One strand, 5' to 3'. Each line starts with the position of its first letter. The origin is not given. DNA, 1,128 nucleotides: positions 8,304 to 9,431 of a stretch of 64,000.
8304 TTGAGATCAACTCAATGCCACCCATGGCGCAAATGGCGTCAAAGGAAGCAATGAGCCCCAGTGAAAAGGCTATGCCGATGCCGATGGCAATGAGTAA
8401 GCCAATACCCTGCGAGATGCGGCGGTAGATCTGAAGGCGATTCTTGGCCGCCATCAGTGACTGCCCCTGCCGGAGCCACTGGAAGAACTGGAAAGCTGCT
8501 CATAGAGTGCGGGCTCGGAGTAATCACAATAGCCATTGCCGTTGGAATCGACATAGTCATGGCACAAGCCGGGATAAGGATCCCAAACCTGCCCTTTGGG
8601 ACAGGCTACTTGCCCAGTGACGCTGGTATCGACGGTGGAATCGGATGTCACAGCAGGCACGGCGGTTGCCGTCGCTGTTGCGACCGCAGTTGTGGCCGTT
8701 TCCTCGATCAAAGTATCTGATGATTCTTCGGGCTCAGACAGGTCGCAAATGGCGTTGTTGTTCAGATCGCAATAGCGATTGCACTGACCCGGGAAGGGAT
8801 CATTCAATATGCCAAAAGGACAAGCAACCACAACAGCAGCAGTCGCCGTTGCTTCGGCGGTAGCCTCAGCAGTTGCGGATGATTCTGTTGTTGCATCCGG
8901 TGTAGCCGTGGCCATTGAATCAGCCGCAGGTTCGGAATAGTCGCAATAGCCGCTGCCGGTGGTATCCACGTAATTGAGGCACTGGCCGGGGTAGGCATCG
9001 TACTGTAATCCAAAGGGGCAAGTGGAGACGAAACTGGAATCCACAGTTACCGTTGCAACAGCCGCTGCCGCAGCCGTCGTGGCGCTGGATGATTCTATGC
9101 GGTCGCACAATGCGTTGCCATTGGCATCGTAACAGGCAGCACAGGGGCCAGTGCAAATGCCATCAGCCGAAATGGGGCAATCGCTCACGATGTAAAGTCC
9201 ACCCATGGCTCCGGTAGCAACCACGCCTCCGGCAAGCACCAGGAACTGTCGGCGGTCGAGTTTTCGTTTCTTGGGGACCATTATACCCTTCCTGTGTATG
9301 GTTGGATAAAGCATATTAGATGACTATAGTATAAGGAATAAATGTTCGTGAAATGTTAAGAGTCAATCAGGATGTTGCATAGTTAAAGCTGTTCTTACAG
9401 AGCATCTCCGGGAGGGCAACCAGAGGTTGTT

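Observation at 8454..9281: Novel Tat-exported protein built from four ~31-aa Cys-rich modules (CP-x-G-x3-D-x-(Y/F)-PG-x-C-x2-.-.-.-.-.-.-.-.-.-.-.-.-SEP)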

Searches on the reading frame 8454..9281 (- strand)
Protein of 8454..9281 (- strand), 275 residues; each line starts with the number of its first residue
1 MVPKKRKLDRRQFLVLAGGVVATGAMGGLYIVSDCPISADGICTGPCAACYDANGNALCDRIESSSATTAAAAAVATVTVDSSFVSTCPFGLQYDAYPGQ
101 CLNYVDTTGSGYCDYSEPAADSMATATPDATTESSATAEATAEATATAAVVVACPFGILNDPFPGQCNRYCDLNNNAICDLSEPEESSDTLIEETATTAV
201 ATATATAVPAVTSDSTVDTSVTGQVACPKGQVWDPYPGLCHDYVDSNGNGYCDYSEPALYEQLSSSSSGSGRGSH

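Call 3: search_protein_families(library=pfam, proteins=[window:8454-9281:-], max_evalue=1)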
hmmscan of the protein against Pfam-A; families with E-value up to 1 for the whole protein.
window:8454-9281:- (275 aa): 7 families
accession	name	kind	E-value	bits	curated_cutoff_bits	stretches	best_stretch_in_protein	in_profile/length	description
PF00036.39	EF-hand_1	-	0.0049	16.8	25.4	0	244-256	9-21/29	EF hand domain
PF10518.14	TAT_signal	-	0.0091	16.4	22.7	1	7-27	1-21/21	TAT (twin-arginine translocation) pathway signal sequence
PF18400.7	Thioredoxin_12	-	0.032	14.6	26.1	0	162-190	95-120/190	Thioredoxin-like domain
PF21567.2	Gp22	-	0.21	12.2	27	0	238-255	73-88/117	Gp22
PF10399.14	UCR_Fe-S_N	-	0.24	11.3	24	1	6-27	7-28/41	Ubiquitinol-cytochrome C reductase Fe-S subunit TAT signal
PF13405.12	EF-hand_6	-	0.41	11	25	0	244-256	9-21/30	EF-hand domain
PF09329.16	zf-primase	-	0.5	10.6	28.8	0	100-115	18-33/46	Primase zinc finger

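Call 4: search_protein_families(library=ncbifam, proteins=[window:8454-9281:-], max_evalue=1)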
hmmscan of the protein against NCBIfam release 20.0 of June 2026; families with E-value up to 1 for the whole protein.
window:8454-9281:- (275 aa): 1 family
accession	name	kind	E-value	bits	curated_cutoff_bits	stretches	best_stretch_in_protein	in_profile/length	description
TIGR01409.1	TAT_signal_seq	domain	0.069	13.5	16.7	1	8-28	1-21/29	twin-arginine translocation signal domain-containing protein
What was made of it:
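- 9180..9281 (-): Twin-arginine leader or membrane anchor (aa 1-34; DRRQFLV followed by a hydrophobic helix). TAT_signal and TIGR01409 score below their cut-offs (calls 3, 4).
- Tried and rejected: Local Pfam and NCBIfam scans of the target gave only sub-threshold TAT_signal and EF-hand hits (calls 3, 4).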

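Call 7: find_homologous_proteins(query=window:8454-9281:-, max_evalue=0.01)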
Query window:8454-9281:- (275 aa): 21 proteins with E <= 0.01 among 8000 candidates.
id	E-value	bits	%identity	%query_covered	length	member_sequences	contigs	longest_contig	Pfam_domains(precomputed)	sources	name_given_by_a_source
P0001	5.5e-174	595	99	100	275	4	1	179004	PF27309.1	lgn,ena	-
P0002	2.1e-45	174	38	92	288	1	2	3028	PF27309.1,PF00036.39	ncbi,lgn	-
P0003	7.0e-24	103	30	93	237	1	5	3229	PF27309.1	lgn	-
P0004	7.7e-24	103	38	61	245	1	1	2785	PF27309.1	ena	-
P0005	6.1e-22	97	47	35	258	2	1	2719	PF27309.1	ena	-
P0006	1.0e-12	67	36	43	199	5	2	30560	PF27309.1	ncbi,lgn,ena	-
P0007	1.6e-12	66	29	41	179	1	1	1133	PF27309.1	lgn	-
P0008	3.3e-11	62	52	24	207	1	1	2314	PF14358.12,PF27309.1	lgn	-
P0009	2.9e-9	55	47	27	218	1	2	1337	PF14358.12,PF27309.1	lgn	-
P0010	1.4e-8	53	50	23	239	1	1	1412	PF01944.23,PF27309.1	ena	-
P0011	2.4e-8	52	50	21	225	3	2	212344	PF27309.1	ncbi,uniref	ncbi:DUF4405 domain-containing protein [Thermodesulfobium sp. 4217-1]|uniref:DUF4405 domain-containi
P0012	5.3e-8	51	50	23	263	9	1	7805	PF14358.12,PF27309.1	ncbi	-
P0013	8.6e-8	50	48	21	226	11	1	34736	PF27309.1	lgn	-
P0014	2.1e-7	49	55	19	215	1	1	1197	PF14358.12,PF27309.1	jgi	jgi:hypothetical protein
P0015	2.9e-7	49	54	18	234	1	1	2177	PF14358.12,PF27309.1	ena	-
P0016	3.2e-7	49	52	22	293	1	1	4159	PF14358.12,PF27309.1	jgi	-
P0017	3.2e-7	49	52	22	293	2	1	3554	PF14358.12,PF27309.1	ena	-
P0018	1.3e-6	47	51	25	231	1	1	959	PF14358.12,PF27309.1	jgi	jgi:hypothetical protein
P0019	5.5e-6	45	51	19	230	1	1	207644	PF14358.12,PF27309.1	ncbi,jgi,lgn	-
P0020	5.7e-6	44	64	12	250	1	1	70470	PF14358.12,PF27309.1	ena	-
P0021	4.9e-5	41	54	13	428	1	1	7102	PF27309.1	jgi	jgi:hypothetical protein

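Call 11: find_encoding_contigs(protein=P0001, flank=10000, max_places=3)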
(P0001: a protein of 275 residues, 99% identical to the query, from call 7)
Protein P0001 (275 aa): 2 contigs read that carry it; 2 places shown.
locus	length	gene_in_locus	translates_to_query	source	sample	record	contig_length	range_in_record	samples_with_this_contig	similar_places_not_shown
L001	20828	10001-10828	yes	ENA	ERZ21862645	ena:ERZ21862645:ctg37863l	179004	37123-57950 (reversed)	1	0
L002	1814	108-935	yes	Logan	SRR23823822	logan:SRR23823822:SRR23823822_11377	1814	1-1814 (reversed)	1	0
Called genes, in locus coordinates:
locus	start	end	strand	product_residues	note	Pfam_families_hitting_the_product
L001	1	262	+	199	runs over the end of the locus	PF08239:SH3_3 (weak)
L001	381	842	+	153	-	PF01243:PNPOx_N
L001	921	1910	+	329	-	-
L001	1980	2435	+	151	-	PF01980:TrmO_N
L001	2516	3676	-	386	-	PF01408:GFO_IDH_MocA, PF22725:GFO_IDH_MocA_C3, PF02894:GFO_IDH_MocA_C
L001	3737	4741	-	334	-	PF01261:AP_endonuc_2, PF03786:UxuA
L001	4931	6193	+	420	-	PF01208:URO-D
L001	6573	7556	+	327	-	-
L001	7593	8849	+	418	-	PF12708:Pect-lyase_RHGA_epim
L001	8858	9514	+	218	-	PF04542:Sigma70_r2, PF08281:Sigma70_r4_2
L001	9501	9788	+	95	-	-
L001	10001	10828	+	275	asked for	PF27309:MJ0753_N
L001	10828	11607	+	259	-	PF12801:Fer4_5, PF00037:Fer4 (faint), PF12838:Fer4_7 (faint), PF12801:Fer4_5 (weak), PF13187:Fer4_9 (faint), PF13534:Fer4_17 (faint), PF13237:Fer4_10 (weak)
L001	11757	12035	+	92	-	PF13244:MbhD, PF00499:Oxidored_q3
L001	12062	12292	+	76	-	-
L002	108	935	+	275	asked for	PF27309:MJ0753_N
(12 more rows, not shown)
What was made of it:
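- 8454..9281 (-): Target gene: 275-aa exported protein with four MJ0753_N (PF27309) modules. P0001, 99% identical, carries PF27309 (calls 7, 11).
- On Pfam PF27309 (MJ0753_N): Precomputed PF27309 hits exist on the 99%-identical P0001 and on all 21 relatives (calls 7, 11).
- Closest known: Pfam PF27309. Same: P0001 (99% identical) and all 21 sequence relatives carry PF27309 (calls 7, 11).
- Checked: Gene callers chose the same start for the 99%-identical P0001 (calls 7, 11).
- Family: all 21 sequence relatives carry PF27309 (call 7), named MJ0753_N (call 11).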

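Call 12: find_encoding_contigs(protein=P0002, flank=10000, max_places=4)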
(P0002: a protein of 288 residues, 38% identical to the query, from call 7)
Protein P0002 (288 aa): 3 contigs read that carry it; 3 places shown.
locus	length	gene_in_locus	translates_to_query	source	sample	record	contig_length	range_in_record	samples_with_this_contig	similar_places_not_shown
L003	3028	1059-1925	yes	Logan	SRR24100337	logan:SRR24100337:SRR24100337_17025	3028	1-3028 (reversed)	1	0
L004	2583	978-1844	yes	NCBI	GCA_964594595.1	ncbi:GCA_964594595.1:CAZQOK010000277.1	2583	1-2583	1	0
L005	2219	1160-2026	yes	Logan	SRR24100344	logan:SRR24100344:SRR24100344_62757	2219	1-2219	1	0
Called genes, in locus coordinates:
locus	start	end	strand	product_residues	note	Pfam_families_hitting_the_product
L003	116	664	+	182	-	PF01292:Ni_hydr_CYTB (weak), PF14358:DUF4405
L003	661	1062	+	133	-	-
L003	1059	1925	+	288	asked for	PF27309:MJ0753_N, PF00036:EF-hand_1 (faint), PF27309:MJ0753_N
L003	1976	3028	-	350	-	?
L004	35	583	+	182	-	PF01292:Ni_hydr_CYTB (weak), PF14358:DUF4405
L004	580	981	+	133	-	-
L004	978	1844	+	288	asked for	PF27309:MJ0753_N, PF00036:EF-hand_1 (faint), PF27309:MJ0753_N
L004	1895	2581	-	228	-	?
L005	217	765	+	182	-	PF01292:Ni_hydr_CYTB (weak), PF14358:DUF4405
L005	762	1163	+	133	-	-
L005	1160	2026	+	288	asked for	PF27309:MJ0753_N, PF00036:EF-hand_1 (faint), PF27309:MJ0753_N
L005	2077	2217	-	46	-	?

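Call 19: find_encoding_contigs(protein=P0006, flank=8000, max_places=2)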
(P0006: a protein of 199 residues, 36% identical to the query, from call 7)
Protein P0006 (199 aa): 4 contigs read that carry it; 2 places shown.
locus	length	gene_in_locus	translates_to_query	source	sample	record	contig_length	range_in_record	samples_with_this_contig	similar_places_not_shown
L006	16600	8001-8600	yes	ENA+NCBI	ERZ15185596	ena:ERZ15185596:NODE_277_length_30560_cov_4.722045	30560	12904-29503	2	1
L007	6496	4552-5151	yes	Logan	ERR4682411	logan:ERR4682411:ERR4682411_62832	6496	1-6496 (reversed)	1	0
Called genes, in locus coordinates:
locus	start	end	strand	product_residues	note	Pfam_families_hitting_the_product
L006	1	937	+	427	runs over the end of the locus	PF13517:FG-GAP_3 (faint), PF01839:FG-GAP (faint)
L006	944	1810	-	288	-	PF12697:Abhydrolase_6, PF00561:Abhydrolase_1, PF03096:Ndr (faint)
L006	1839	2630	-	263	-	PF08867:FRG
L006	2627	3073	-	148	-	PF01850:PIN, PF10130:PIN_2 (weak)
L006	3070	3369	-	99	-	PF01402:RHH_1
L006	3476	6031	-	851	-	PF00270:DEAD, PF00271:Helicase_C, PF22982:WHD_HRQ1, PF01844:HNH, PF09369:MZB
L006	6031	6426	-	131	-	PF01850:PIN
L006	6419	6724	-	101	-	PF02604:PhdYeFM_antitox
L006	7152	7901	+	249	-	PF00106:adh_short, PF08659:KR, PF23441:SDR (weak), PF13561:adh_short_C2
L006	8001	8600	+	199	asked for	PF27309:MJ0753_N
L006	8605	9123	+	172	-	PF01292:Ni_hydr_CYTB (weak), PF14358:DUF4405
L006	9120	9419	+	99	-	-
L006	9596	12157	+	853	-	PF00403:HMA (weak), PF00122:E1-E2_ATPase, PF00702:Hydrolase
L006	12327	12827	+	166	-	PF02367:TsaE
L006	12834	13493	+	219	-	PF00814:TsaD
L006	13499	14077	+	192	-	PF00583:Acetyltransf_1, PF13673:Acetyltransf_10 (weak), PF13508:Acetyltransf_7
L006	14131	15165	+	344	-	PF01073:3Beta_HSD, PF01370:Epimerase, PF02719:Polysacc_synt_2 (weak), PF04321:RmlD_sub_bind, PF07993:NAD_binding_4, PF16363:GDP_Man_Dehyd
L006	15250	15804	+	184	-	-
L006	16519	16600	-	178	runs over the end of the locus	-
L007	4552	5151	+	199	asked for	PF27309:MJ0753_N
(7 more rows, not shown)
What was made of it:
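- L006 has a P-type ATPase with an HMA domain nearby (call 19).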

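Call 20: find_encoding_contigs(protein=P0003, flank=5000, max_places=3)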
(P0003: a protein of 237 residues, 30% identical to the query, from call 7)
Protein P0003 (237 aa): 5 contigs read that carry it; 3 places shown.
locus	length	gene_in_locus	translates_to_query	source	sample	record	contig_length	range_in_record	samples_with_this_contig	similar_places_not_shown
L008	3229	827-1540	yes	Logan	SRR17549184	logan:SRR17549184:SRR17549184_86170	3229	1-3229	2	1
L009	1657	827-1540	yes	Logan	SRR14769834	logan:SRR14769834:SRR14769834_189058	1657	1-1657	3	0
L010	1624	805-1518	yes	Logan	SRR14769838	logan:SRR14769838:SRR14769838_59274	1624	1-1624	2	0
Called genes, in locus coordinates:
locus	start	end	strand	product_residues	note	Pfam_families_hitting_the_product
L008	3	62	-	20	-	?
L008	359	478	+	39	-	-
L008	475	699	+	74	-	-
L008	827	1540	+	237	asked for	PF27309:MJ0753_N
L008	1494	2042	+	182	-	PF14358:DUF4405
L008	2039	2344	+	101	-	-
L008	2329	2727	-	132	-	PF01850:PIN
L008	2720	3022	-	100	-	PF02604:PhdYeFM_antitox (weak)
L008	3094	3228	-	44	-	?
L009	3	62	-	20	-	?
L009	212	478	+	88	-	-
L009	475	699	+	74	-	-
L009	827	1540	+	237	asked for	PF27309:MJ0753_N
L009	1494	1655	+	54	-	?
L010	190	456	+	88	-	-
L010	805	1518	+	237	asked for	PF27309:MJ0753_N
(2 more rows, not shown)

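Call 30: find_related_loci(query=A2, collection=genome_contigs, flank=8000)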
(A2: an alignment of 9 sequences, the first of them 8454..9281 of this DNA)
Query A2 (275 aa) in genome_contigs; peptide patterns used: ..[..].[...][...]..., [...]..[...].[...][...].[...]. (x = any residue, [..] = any of these).
47 stretches matched a pattern; 39 encode a relative of the query (tblastn E <= 1e-3); 39 distinct loci.
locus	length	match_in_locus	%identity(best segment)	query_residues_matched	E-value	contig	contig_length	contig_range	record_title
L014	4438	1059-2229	37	1-259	1e-50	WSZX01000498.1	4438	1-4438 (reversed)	MAG: Ardenticatenales bacterium isolate GLR113 c_000000378537, whole genome shotgun sequence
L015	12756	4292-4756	31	4-257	9e-16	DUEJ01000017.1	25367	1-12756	MAG TPA_asm: Thermoflexia bacterium isolate G713 Contig17, whole genome shotgun sequence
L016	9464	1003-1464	32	8-257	6e-15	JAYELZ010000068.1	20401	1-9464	MAG: Chloroflexota bacterium isolate MAG094 MAG094_68, whole genome shotgun sequence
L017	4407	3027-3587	38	3-275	3e-13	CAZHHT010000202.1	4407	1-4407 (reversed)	MAG TPA_asm: uncultured Anaerolineales bacterium isolate binchicken_co228_499 genome assembly, contig: NODE_34227_length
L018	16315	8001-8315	40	35-256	5e-13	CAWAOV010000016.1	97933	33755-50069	MAG: uncultured Chloroflexia bacterium isolate MFD03804.bin.2.113 genome assembly, contig: contig_92033, whole genome sh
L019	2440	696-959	38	63-256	4e-12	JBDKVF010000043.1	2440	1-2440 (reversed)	MAG: Methanobacteriaceae archaeon isolate 8_bin.87 c_000000738219, whole genome shotgun sequence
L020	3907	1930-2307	71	87-258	6e-12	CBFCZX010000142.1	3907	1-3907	MAG TPA_asm: uncultured Atribacterota bacterium isolate SRR26215679_binner13_Refined_16 genome assembly, contig: ERZ2507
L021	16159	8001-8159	67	88-271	3e-11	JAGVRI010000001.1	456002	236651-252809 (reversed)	MAG: Chloroflexota bacterium isolate TumbabinsA95 c_000000000001, whole genome shotgun sequence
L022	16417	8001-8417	30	96-273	2e-11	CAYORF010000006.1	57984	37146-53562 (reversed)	MAG TPA_asm: uncultured Anaerolineales bacterium isolate binchicken_co9_181 genome assembly, contig: NODE_122_length_579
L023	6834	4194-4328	53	86-258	4e-11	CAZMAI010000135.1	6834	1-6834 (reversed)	MAG TPA_asm: uncultured Anaerolineales bacterium isolate binchicken_co43_236 genome assembly, contig: NODE_19403_length_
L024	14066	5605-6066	28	1-256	4e-11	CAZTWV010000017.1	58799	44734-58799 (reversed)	MAG TPA_asm: uncultured Anaerolineales bacterium isolate SRP141376_co3_323 genome assembly, contig: NODE_1211_length_587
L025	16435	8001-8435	29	45-256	5e-11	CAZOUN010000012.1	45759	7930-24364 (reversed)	MAG TPA_asm: uncultured Anaerolineales bacterium isolate binchicken_co181_55 genome assembly, contig: NODE_907_length_45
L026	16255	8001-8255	59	86-271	8e-11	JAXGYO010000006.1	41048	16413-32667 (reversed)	MAG: Anaerolineae bacterium isolate AnMBR.bin515 bin515_6, whole genome shotgun sequence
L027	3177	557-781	47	88-255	6e-11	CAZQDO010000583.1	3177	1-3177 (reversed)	MAG TPA_asm: uncultured Anaerolineae bacterium isolate binchicken_co338_52 genome assembly, contig: NODE_9997_length_317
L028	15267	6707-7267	30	3-275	8e-11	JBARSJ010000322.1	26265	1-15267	MAG: Anaerolineales bacterium isolate MFD12959_ilm_asm_bin38 k127_375014, whole genome shotgun sequence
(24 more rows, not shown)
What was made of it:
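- Carriers are anaerobic lineages by name: Anaerolineae and other Chloroflexota, methanogens, Atribacterota, Caldisericota, Thermodesulfobiota and CPR (call 30).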

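Call 43: search_protein_families(library=pfam, proteins=[L015:3282-4181:+, L015:4256-4759:+, L015:4960-5820:+, L015:5729-6526:+, L015:6411-7913:+, L016:470-889:+, L016:1003-1467:+, L016:1702-2562:+, L016:2566-3267:+, L016:3260-4654:+], max_evalue=0.001)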
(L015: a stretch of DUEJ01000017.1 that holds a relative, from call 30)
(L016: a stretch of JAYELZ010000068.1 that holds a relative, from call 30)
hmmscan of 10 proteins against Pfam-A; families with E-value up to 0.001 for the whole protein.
L015:3282-4181:+ (299 aa): 0 families

L015:4256-4759:+ (167 aa): 0 families

L015:4960-5820:+ (286 aa): 7 families
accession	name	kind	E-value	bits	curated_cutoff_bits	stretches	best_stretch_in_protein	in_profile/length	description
PF12801.12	Fer4_5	-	2.7e-24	85.3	22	2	71-114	1-44/48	4Fe-4S binding domain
PF12838.12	Fer4_7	-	2.3e-07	31.6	27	0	249-276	2-28/52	4Fe-4S dicluster domain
PF13237.11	Fer4_10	-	1.8e-06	28.2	25.5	1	218-260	4-53/53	4Fe-4S dicluster domain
PF14697.11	Fer4_21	-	1e-05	26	35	0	244-262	3-21/59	4Fe-4S dicluster domain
PF13187.11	Fer4_9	-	2.1e-05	24.9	27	0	223-263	2-50/52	4Fe-4S dicluster domain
PF12837.12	Fer4_6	-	9.5e-05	22.6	25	0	216-236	2-22/24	4Fe-4S binding domain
PF13534.11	Fer4_17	-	0.00016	22.5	22.2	0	216-237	39-60/61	4Fe-4S dicluster domain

L015:5729-6526:+ (265 aa): 2 families
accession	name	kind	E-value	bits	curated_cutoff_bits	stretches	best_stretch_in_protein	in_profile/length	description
PF00072.30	Response_reg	-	2.5e-34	118.2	30.2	1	37-146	1-111/111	Response regulator receiver domain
PF00486.34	Trans_reg_C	-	1e-25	90.1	26.2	1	183-258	2-77/77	Transcriptional regulatory protein, C terminal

L015:6411-7913:+ (500 aa): 4 families
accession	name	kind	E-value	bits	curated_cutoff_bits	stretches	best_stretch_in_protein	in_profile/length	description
PF02518.31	HATPase_c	-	1.2e-34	119.5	26.4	1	383-493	2-110/111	Histidine kinase-, DNA gyrase B-, and HSP90-like ATPase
PF00672.30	HAMP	-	7.5e-19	68.2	25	1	217-267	2-52/53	HAMP domain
PF00512.31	HisKA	-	6.4e-13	49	26.9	1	272-336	1-66/66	His Kinase A (phospho-acceptor) domain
PF13581.12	HATPase_c_2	-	5.3e-05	23.7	27.4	1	383-467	28-109/127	Histidine kinase-like ATPase domain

L016:470-889:+ (139 aa): 0 families

L016:1003-1467:+ (154 aa): 0 families

L016:1702-2562:+ (286 aa): 7 families
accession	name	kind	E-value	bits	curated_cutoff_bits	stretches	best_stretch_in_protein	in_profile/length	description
PF12801.12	Fer4_5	-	6.5e-24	84.1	22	2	71-114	1-45/48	4Fe-4S binding domain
PF12838.12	Fer4_7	-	4.4e-07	30.7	27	0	249-274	2-26/52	4Fe-4S dicluster domain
PF13237.11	Fer4_10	-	1e-05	25.8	25.5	1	218-260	4-53/53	4Fe-4S dicluster domain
PF13187.11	Fer4_9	-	1.2e-05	25.7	27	0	222-263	1-50/52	4Fe-4S dicluster domain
PF13534.11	Fer4_17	-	0.00013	22.9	22.2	0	220-237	43-60/61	4Fe-4S dicluster domain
PF12837.12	Fer4_6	-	0.00072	19.8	25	1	216-236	2-22/24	4Fe-4S binding domain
PF00037.32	Fer4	-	0.00094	19.3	21.1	0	218-234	3-19/24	4Fe-4S binding domain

L016:2566-3267:+ (233 aa): 2 families
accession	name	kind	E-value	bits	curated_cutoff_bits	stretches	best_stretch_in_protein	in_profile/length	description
PF00072.30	Response_reg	-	2.5e-34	118.2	30.2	1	5-114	1-111/111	Response regulator receiver domain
PF00486.34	Trans_reg_C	-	1.4e-26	92.8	26.2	1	150-226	1-77/77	Transcriptional regulatory protein, C terminal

L016:3260-4654:+ (464 aa): 4 families
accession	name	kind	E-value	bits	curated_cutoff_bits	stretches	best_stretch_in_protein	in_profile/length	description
PF02518.31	HATPase_c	-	2.6e-33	115.2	26.4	1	347-457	2-110/111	Histidine kinase-, DNA gyrase B-, and HSP90-like ATPase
PF00672.30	HAMP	-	7.7e-18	65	25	1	181-231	2-52/53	HAMP domain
PF00512.31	HisKA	-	2.3e-12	47.2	26.9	1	236-300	1-66/66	His Kinase A (phospho-acceptor) domain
PF13581.12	HATPase_c_2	-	5.1e-06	27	27.4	1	346-430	27-108/127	Histidine kinase-like ATPase domain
